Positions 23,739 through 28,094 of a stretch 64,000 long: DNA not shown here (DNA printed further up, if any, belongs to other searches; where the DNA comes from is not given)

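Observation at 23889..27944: Giant multi-propeller secreted protein with two sorting-signal-like modules in one ORF: an internal Cys/TM/Arg-cluster and a terminal PEP-CTERM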

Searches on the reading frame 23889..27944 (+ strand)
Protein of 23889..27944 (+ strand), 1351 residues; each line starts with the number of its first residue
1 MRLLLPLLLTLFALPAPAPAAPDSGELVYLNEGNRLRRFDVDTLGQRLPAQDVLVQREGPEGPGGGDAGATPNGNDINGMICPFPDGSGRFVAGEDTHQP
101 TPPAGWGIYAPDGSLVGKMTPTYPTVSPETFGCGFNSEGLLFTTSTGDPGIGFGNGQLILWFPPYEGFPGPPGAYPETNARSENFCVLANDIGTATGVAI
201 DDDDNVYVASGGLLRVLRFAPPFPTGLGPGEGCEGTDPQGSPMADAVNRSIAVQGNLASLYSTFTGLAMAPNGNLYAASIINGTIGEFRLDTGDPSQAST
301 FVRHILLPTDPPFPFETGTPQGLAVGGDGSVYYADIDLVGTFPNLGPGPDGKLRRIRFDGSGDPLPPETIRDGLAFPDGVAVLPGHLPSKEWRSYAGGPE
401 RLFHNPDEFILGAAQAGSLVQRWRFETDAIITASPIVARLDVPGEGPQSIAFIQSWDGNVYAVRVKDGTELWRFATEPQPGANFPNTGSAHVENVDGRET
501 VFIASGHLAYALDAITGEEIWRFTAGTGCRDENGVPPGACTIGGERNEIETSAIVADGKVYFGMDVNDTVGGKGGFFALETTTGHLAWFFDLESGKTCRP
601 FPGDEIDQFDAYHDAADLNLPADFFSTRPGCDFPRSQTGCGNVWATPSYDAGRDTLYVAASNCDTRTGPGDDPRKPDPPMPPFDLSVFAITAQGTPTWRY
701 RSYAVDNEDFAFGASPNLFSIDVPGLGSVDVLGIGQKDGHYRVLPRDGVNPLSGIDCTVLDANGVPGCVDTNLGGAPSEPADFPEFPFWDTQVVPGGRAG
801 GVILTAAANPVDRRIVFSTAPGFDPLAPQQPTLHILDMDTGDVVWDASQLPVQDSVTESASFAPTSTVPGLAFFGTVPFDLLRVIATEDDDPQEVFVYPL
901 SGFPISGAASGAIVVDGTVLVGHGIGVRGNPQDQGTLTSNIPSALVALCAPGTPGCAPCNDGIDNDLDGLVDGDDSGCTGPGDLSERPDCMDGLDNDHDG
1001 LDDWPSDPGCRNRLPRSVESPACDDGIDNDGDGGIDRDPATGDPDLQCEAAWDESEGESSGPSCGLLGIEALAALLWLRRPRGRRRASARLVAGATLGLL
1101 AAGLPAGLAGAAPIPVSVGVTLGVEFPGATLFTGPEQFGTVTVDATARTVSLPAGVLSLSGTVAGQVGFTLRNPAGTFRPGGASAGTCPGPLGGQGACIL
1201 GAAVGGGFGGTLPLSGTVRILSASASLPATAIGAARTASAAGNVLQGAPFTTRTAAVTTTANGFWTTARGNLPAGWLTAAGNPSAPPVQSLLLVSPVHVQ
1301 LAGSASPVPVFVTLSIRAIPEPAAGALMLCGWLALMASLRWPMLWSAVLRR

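Call 4: search_protein_families(library=pfam, proteins=[window:23889-27944:+], max_evalue=1)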
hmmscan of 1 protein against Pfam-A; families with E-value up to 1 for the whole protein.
window:23889-27944:+ (1351 aa): 4 families
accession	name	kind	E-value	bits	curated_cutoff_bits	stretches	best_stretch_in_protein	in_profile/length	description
PF01011.28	PQQ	-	1.1e-14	54.5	26.7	1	450-767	59-350/595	Glucose/ethanol/alcohol dehydrogenase, beta-propeller domain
PF13360.13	PQQ_2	-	7.6e-11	42.5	27.6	1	457-595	2-103/233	Outer membrane protein assembly factor BamB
PF13570.13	Beta-prop_ACSF4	-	0.00053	19.9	133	1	421-525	83-173/329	Beta-alanine-activating enzyme, beta-propeller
PF01436.27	NHL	-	0.089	13.3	20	0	196-209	5-18/28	NHL repeat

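Call 5: search_protein_families(library=ncbifam, proteins=[window:23889-27944:+], max_evalue=10)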
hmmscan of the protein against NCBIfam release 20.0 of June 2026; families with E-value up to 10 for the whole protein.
window:23889-27944:+ (1351 aa): 8 families
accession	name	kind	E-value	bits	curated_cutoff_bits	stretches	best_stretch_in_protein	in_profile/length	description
NF053615.1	SerThrKinAfsKStmc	equivalog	5.3e-11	41.9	1300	1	418-550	637-757/809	protein serine/threonine kinase AfsK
TIGR03075.1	PQQ_enz_alc_DH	subfamily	4.9e-10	38.6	480.05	1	449-745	70-332/530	PQQ-dependent dehydrogenase, methanol/ethanol family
NF033662.1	acid_disulf_rpt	repeat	8.3e-10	38.2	41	3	958-980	6-28/32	acidic double-disulfide repeat-containing protein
TIGR03074.1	PQQ_membr_DH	subfamily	1.4e-08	33.1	832.65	2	639-758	391-507/783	membrane-bound PQQ-dependent dehydrogenase, glucose/quinate/shikimate family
TIGR04528.1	acido_non_PQQ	subfamily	2.1e-07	30.1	650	2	458-523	67-128/493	acido-empty-quinoprotein group A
NF033206.1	ScyE_fam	subfamily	4.2e-05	23.2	80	1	262-356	253-332/333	ScyD/ScyE family protein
TIGR03300.1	assembly_YfgL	equivalog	0.003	16.3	285.2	1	449-522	146-215/377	outer membrane protein assembly factor BamB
NF008351.0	PRK11138.1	equivalog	0.015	13.8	423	2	452-525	73-148/394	outer membrane protein assembly factor BamB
